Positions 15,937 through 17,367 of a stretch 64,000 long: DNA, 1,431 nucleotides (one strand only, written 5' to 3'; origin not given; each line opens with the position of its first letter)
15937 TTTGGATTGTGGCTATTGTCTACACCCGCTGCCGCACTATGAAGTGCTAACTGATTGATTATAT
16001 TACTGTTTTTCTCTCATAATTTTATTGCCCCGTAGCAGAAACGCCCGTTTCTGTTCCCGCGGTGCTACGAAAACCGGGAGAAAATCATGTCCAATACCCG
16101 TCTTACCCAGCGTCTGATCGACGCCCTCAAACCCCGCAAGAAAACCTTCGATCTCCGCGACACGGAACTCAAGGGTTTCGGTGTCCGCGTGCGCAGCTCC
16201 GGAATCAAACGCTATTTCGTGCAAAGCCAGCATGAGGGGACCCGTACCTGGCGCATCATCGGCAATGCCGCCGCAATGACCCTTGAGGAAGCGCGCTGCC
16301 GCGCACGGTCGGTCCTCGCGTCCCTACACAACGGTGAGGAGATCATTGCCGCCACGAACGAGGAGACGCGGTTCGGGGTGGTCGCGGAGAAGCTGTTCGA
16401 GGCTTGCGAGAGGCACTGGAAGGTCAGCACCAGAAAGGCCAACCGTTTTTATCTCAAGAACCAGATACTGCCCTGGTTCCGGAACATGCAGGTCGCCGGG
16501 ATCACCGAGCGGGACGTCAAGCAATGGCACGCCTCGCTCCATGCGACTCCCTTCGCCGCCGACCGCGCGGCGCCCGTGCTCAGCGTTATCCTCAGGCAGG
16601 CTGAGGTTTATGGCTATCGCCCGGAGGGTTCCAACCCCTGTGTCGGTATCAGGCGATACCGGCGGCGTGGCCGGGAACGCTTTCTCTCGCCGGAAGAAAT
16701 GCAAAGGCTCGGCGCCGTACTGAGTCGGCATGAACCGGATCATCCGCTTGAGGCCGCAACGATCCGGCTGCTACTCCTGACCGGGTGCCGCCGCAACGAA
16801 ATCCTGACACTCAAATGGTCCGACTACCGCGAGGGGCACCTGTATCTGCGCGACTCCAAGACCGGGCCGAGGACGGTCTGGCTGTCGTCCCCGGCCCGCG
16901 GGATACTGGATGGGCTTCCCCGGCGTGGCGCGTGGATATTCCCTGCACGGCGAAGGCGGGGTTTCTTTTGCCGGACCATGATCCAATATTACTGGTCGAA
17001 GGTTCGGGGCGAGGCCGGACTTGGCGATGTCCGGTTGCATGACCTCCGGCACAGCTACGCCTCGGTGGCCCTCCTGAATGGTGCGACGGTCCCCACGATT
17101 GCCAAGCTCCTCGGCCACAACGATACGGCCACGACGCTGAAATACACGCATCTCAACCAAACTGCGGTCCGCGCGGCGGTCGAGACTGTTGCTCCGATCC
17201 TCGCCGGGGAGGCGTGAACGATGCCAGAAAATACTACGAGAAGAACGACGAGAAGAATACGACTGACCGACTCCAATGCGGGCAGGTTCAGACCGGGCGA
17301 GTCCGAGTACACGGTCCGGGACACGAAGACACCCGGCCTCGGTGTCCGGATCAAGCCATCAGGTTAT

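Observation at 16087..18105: Tandem tyrosine-integrase doublet at the left island edge, mirrored by a diverged homologous doublet about 17 kb away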

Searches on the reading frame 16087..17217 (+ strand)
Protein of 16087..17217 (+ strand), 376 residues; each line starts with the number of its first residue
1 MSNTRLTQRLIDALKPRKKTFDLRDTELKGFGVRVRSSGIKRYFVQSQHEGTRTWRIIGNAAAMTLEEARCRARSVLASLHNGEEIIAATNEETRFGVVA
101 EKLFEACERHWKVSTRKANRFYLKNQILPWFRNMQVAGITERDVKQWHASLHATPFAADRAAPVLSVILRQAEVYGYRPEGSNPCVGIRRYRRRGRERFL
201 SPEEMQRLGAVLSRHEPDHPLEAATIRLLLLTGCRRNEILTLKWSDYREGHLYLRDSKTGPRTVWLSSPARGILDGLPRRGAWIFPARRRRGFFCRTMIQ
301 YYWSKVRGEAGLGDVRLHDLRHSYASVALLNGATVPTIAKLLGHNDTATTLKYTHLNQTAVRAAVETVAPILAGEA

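Call 6: search_protein_families(library=pfam, proteins=[window:16087-17214:+], max_evalue=0.01)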
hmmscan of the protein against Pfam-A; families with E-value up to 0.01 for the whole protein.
window:16087-17214:+ (376 aa): 4 families
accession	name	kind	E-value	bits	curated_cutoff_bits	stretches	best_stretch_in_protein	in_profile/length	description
PF00589.27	Phage_integrase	-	5.8e-20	72.2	27.1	1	199-358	2-170/172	Phage integrase family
PF13356.12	Arm-DNA-bind_3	-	1.1e-10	41.9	27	1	6-92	1-82/83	Arm DNA-binding domain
PF14659.12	Phage_int_SAM_3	-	3.1e-07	31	22.6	1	100-151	6-57/58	Phage integrase, N-terminal SAM-like domain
PF22022.2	Phage_int_M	-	5.3e-06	27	27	1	96-178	1-85/96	Phage integrase central domain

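Call 7: search_protein_families(library=ncbifam, proteins=[window:16087-17214:+], max_evalue=0.01)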
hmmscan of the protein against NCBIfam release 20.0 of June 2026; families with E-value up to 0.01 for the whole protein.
window:16087-17214:+ (376 aa): 9 families
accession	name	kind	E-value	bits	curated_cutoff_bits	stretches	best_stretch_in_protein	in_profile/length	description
NF040815.2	recomb_XerA_Arch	equivalog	2e-19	70.2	220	1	133-363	32-261/263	site-specific tyrosine recombinase/integron integrase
TIGR02224.1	recomb_XerC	equivalog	8.7e-18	64.7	335.15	1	134-367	39-288/295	tyrosine recombinase XerC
NF001399.0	PRK00283.1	subfamily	5.6e-16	58.7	279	1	132-370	44-297/300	tyrosine recombinase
TIGR02225.1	recomb_XerD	equivalog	5e-15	55.6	329.6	1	135-370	37-288/290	site-specific tyrosine recombinase XerD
TIGR02249.1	integrase_gron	subfamily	4.2e-10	39.5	265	1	304-359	247-303/315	integron integrase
NF003462.0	PRK05084.1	equivalog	1.4e-08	33.8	267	1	317-368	305-356/360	tyrosine recombinase XerS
NF011946.0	PRK15417.1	equivalog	9.2e-08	31.6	435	1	302-372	260-334/337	integron integrase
NF002331.0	PRK01287.1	subfamily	2e-05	23.8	371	1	318-365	274-321/365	site-specific tyrosine recombinase XerC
NF041502.1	integrase_1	equivalog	0.0026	16.5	350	0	320-373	324-377/484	site-specific integrase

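Call 20: find_encoding_contigs(protein=window:16087-17217:+, flank=10000, max_places=6)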
Protein window:16087-17217:+ (376 aa): no gene with exactly this product is on record in the collection.

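Call 37: search_dna_similar(query=window:16087-17214:+, collection=plasmids, mode=protein, max_rows=60, max_evalue=1e-30, rows=spread)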
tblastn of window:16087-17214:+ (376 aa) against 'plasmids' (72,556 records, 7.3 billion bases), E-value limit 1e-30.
Records with a match: 48; places in all: 84; records where one place covers at least 80% of the query: 46.
Best place of each record, by identity: <60% 48.
By first word of the organism name: Photobacterium 6; Novosphingobium 5; Leisingera 5; Shewanella 4; Azospirillum 3; Acetobacter 3; Polymorphobacter 2; Paracoccus 2; Vibrio 2; Tritonibacter 2; and 11 more.
By predicted mobility (MOB-suite, as given by PLSDB): conjugative 26; non-mobilizable 18; mobilizable 4.
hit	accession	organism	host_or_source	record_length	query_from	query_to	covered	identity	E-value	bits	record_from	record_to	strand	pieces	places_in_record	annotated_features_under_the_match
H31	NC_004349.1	Shewanella oneidensis MR-1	-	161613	1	375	100%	40.0%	3e-79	271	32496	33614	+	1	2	site-specific integrase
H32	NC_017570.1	Shewanella baltica BA175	-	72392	1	375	100%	40.0%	4e-79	271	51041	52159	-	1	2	site-specific integrase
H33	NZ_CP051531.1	Shewanella baltica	fish gut,Atlantic Mackerel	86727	1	375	100%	40.0%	4e-79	271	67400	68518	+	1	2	site-specific integrase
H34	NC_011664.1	Shewanella baltica OS223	-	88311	1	375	100%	40.0%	5e-79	271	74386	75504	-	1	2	site-specific integrase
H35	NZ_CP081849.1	Polymorphobacter megasporae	Megaspora,lichen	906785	25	373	93%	42.4%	8e-71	248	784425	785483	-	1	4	site-specific integrase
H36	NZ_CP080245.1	Polymorphobacter sp. PAMC 29334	Megaspora,lichen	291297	10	373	97%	40.4%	1e-71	249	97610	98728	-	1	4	site-specific integrase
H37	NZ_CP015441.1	Aurantiacibacter atlanticus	sediment,deep sea sediment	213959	27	369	91%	42.9%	4e-65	231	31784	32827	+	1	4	tyrosine-type recombinase/integrase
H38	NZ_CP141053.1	Paracoccus denitrificans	-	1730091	5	369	97%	39.7%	3e-60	217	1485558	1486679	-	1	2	none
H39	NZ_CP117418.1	Novosphingobium humi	Single cell,Soil from military shooting ...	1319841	2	373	99%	38.8%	3e-67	237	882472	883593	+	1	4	none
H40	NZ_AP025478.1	Vibrio crassostreae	-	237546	1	374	99%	38.0%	4e-70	245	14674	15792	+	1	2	site-specific integrase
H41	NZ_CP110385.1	Tritonibacter mobilis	-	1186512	5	369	97%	38.9%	5e-64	228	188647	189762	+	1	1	record has no annotation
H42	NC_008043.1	Ruegeria sp. TM1040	-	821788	5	369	97%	38.9%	2e-63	226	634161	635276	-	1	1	site-specific integrase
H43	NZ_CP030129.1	Indioceanicola profundi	sediment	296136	5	373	98%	37.0%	1e-51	192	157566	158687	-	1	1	site-specific integrase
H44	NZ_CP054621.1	Azospirillum oryzae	cell culture,soil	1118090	1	373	99%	36.2%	5e-43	167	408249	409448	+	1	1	record has no annotation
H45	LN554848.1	Aliivibrio wodanis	-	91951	1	373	99%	36.0%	5e-55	201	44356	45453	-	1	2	phage integrase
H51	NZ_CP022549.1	Sphingorhabdus sp. YGSMI21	cell culture,West sea sediment in South ...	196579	25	373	93%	38.1%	2e-52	194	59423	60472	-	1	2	site-specific integrase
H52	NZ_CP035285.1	Paracoccus versutus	whole organism,soil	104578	25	368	91%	38.3%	1e-57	209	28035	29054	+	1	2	site-specific integrase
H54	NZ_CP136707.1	Tritonibacter scottomollicae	Macrocystis pyrifera gametophyte,Whole ...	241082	4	374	99%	34.5%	5e-43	167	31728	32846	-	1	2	site-specific integrase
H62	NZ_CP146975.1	Photobacterium damselae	Penaeus japonicus,shrimp farm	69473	5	375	99%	33.2%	2e-49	185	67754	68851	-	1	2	site-specific integrase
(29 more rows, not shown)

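Call 38: get_annotated_region(hit=H31, flank=9000)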
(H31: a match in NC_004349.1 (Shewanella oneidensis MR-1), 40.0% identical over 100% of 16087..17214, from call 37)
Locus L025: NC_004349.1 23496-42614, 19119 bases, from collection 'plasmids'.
description: Shewanella oneidensis MR-1 megaplasmid, complete sequence
organism: Shewanella oneidensis MR-1 (NCBI taxid 211586)
taxonomy: Bacteria; Pseudomonadota; Gammaproteobacteria; Alteromonadales; Shewanellaceae; Shewanella; Shewanella oneidensis; Shewanella oneidensis MR-1
host: -; source: -; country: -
typing (MOB-suite, as given by PLSDB): mobilizable; replicon rep_cluster_2172,rep_cluster_559; relaxase MOBP
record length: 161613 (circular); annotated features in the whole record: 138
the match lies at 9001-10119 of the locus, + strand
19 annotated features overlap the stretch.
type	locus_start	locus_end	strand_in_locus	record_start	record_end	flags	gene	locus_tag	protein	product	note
CDS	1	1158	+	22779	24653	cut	-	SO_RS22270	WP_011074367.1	ParB/RepB/Spo0J family partition protein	-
CDS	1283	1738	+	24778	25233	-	-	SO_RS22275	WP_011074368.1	type II toxin-antitoxin system HicB family antitoxin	-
CDS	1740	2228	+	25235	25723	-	-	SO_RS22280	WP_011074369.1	hypothetical protein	-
CDS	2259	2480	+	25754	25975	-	-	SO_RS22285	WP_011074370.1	hypothetical protein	-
CDS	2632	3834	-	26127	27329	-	-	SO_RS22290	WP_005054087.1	IS256-like element ISSod4 family transposase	GO:0006313 - DNA transposition [Evidence IEA]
CDS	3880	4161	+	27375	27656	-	-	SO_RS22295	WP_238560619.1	GNAT family N-acetyltransferase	-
CDS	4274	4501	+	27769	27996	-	-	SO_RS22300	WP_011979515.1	hypothetical protein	-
CDS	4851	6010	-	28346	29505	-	-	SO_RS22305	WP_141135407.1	IS3-like element ISSod1 family transposase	GO:0006313 - DNA transposition [Evidence IEA]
CDS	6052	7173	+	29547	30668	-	-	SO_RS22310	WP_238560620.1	DUF3560 domain-containing protein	-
CDS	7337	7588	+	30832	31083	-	-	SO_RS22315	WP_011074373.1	antitoxin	-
CDS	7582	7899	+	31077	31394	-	-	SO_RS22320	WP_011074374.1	type II toxin-antitoxin system PemK/MazF family toxin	-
CDS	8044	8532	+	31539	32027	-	-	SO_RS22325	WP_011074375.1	hypothetical protein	-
CDS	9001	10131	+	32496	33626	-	-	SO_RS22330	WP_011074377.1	site-specific integrase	-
CDS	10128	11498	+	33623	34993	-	-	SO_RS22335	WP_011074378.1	tyrosine-type recombinase/integrase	GO:0015074 - DNA integration [Evidence IEA]; GO:0006310 - DNA recombination [Evidence IEA]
CDS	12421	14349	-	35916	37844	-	-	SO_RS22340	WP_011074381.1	S9 family peptidase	-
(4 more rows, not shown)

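Call 39: get_annotated_region(hit=H40, flank=9000)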
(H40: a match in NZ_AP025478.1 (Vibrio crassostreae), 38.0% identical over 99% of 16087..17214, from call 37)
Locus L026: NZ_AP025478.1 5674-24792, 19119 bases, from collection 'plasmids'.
description: Vibrio crassostreae strain LMG 22240 plasmid p1, complete sequence
organism: Vibrio crassostreae (NCBI taxid 246167)
taxonomy: Bacteria; Pseudomonadota; Gammaproteobacteria; Vibrionales; Vibrionaceae; Vibrio; Vibrio crassostreae
host: -; source: -; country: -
typing (MOB-suite, as given by PLSDB): conjugative; replicon rep_cluster_1317; relaxase MOBF; mating-pair formation MPF_F
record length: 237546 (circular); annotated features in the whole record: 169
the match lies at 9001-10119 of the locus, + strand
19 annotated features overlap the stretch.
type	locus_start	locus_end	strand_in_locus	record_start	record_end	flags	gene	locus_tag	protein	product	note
CDS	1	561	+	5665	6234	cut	-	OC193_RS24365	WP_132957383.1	hypothetical protein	-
CDS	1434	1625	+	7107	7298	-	-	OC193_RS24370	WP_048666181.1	DUF2158 domain-containing protein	-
CDS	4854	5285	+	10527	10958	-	-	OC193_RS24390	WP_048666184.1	hypothetical protein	-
CDS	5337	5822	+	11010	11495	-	radC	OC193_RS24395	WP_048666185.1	DNA repair protein RadC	GO:0006281 - DNA repair [Evidence IEA]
CDS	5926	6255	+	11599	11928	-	-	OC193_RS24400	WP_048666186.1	hypothetical protein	-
CDS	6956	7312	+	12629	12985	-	-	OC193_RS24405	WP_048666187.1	hypothetical protein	-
CDS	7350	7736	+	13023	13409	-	-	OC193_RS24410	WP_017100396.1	hypothetical protein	-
CDS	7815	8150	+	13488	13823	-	-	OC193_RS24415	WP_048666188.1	hypothetical protein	-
CDS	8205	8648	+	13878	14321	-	-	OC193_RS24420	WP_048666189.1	lytic transglycosylase domain-containing protein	-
CDS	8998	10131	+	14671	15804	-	-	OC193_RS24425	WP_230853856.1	site-specific integrase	GO:0015074 - DNA integration [Evidence IEA]; GO:0006310 - DNA recombination [Evidence IEA]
CDS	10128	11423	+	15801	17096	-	-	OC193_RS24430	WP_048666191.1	tyrosine-type recombinase/integrase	GO:0015074 - DNA integration [Evidence IEA]; GO:0006310 - DNA recombination [Evidence IEA]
CDS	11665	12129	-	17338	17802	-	-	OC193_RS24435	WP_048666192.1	hypothetical protein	-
CDS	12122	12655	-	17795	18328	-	-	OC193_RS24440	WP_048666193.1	type II toxin-antitoxin system MqsA family antitoxin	-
CDS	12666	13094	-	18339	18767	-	-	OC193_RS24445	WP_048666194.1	hypothetical protein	-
CDS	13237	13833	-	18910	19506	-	-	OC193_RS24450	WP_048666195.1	tyrosine-type recombinase/integrase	GO:0015074 - DNA integration [Evidence IEA]; GO:0006310 - DNA recombination [Evidence IEA]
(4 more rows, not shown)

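Call 40: get_annotated_region(hit=H62, flank=9000)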
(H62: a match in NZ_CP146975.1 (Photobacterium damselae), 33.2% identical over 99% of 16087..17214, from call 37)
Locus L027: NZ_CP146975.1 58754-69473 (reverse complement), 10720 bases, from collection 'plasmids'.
description: Photobacterium damselae subsp. damselae strain WMD-P3 plasmid pWMD-P3-1, complete sequence
organism: Photobacterium damselae (NCBI taxid 85581)
taxonomy: Bacteria; Pseudomonadota; Gammaproteobacteria; Vibrionales; Vibrionaceae; Photobacterium; Photobacterium damselae
host: -; source: Penaeus japonicus,shrimp farm; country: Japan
typing (MOB-suite, as given by PLSDB): conjugative; relaxase MOBF; mating-pair formation MPF_T
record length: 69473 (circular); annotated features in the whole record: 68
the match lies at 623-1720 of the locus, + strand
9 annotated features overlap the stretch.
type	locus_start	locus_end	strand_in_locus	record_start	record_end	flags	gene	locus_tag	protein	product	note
CDS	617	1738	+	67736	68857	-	-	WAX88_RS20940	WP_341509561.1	site-specific integrase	GO:0015074 - DNA integration [Evidence IEA]; GO:0006310 - DNA recombination [Evidence IEA]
CDS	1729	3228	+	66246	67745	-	-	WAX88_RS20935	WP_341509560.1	site-specific integrase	GO:0015074 - DNA integration [Evidence IEA]; GO:0006310 - DNA recombination [Evidence IEA]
CDS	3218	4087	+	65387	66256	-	-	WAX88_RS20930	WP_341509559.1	replication initiation protein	-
CDS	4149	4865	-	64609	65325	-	-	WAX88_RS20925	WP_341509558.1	DUF2971 domain-containing protein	-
CDS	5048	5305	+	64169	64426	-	-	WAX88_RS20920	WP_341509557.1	hypothetical protein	-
CDS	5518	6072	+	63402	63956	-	-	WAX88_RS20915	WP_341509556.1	hypothetical protein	-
CDS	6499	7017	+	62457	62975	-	-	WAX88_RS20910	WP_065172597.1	Hcp family type VI secretion system effector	GO:0033103 - protein secretion by the type VI secretion system [Evidence IEA]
CDS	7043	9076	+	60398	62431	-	tssI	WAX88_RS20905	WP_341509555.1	type VI secretion system tip protein TssI/VgrG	GO:0033103 - protein secretion by the type VI secretion system [Evidence IEA]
CDS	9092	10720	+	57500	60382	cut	-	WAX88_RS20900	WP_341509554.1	hypothetical protein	-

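Call 41: get_annotated_region(hit=H36, flank=9000)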
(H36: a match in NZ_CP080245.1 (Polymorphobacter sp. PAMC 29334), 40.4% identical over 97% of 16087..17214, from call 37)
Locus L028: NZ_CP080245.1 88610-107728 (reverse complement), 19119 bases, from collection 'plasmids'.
description: Polymorphobacter sp. PAMC 29334 plasmid p29334-2, complete sequence
organism: Polymorphobacter sp. PAMC 29334 (NCBI taxid 2862331)
taxonomy: Bacteria; Pseudomonadota; Alphaproteobacteria; Sphingomonadales; Sphingosinicellaceae; Polymorphobacter; Polymorphobacter sp. PAMC 29334
host: -; source: Megaspora,lichen; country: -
typing (MOB-suite, as given by PLSDB): non-mobilizable
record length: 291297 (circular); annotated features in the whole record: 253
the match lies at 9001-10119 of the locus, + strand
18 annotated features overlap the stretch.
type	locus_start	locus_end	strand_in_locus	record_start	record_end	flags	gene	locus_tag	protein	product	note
CDS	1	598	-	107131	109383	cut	-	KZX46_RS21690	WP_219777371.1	hypothetical protein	-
CDS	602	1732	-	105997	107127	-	-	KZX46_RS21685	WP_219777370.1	hypothetical protein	-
CDS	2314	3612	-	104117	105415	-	-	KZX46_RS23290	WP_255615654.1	TonB-dependent receptor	-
CDS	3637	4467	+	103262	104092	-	-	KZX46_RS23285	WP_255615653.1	hypothetical protein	-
CDS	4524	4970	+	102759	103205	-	nikR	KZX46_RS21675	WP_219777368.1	nickel-responsive transcriptional regulator NikR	GO:0006355 - regulation of DNA-templated transcription [Evidence IEA]; GO:0010045 - response to nickel cation [Evidence ...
CDS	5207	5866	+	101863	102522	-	-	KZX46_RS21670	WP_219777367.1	neutral zinc metallopeptidase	-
CDS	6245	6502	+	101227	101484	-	-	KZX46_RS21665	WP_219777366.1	type II toxin-antitoxin system VapB family antitoxin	-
CDS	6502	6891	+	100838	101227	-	-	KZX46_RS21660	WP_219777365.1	type II toxin-antitoxin system VapC family toxin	-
CDS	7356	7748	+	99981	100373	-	-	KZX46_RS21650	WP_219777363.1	hypothetical protein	-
CDS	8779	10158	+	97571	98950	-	-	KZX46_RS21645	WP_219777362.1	site-specific integrase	-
CDS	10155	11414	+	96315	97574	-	-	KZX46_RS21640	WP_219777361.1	tyrosine-type recombinase/integrase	GO:0015074 - DNA integration [Evidence IEA]; GO:0006310 - DNA recombination [Evidence IEA]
CDS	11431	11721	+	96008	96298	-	-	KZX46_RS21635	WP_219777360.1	helix-turn-helix transcriptional regulator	-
CDS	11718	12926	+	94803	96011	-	-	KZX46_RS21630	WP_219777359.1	type II toxin-antitoxin system HipA family toxin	-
CDS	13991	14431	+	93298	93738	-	-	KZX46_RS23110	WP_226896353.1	hypothetical protein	-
CDS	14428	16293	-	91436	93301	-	-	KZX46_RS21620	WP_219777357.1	hypothetical protein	-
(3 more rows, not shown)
